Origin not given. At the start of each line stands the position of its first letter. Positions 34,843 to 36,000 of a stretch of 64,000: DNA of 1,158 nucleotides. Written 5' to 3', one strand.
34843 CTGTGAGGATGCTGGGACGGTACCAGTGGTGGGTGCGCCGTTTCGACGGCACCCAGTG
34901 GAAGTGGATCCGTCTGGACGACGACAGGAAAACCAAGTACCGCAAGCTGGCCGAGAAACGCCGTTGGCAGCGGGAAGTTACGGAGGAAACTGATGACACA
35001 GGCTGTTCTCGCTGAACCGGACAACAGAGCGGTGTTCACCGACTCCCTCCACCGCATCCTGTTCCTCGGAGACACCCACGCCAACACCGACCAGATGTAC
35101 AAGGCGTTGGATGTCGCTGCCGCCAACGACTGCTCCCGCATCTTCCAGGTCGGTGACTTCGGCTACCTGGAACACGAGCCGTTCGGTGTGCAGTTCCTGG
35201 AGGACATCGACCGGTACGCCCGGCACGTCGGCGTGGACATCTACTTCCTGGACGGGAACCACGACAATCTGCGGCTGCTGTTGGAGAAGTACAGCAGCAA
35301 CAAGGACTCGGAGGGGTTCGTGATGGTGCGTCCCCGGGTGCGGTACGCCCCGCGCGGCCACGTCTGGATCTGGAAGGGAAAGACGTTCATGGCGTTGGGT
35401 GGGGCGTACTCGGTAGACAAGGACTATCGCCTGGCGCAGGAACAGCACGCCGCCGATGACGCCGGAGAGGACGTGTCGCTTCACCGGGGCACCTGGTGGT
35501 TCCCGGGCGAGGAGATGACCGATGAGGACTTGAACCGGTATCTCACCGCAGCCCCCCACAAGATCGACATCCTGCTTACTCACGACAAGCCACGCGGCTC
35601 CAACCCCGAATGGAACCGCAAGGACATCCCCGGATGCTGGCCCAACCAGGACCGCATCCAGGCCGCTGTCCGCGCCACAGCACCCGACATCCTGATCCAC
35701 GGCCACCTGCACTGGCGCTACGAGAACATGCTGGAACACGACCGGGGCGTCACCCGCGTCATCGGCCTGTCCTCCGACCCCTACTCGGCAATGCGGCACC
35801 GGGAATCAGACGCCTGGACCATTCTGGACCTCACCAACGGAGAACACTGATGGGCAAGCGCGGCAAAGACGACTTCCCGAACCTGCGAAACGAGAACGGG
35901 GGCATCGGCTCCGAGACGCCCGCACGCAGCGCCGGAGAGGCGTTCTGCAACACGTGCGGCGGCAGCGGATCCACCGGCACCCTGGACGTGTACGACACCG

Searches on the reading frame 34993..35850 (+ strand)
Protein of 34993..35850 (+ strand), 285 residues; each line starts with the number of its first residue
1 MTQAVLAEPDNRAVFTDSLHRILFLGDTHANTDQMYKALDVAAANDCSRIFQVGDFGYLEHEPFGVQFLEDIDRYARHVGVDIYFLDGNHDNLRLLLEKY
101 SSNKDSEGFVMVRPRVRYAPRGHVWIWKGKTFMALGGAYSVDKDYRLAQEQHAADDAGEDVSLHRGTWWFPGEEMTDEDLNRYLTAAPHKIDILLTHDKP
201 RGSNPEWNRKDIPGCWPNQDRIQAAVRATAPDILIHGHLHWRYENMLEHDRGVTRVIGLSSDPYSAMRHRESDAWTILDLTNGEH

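Call 21: search_protein_families(library=pfam, proteins=[window:34993-35850:+], max_evalue=0.01)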
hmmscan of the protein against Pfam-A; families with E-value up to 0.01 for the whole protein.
window:34993-35850:+ (285 aa): 2 families
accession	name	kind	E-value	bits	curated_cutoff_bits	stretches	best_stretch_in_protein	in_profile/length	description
PF00149.33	Metallophos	-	9.1e-12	46.2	21.5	1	21-241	2-190/191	Calcineurin-like phosphoesterase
PF12850.12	Metallophos_2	-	1.4e-07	32.1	27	1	21-243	2-120/154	Calcineurin-like phosphoesterase superfamily domain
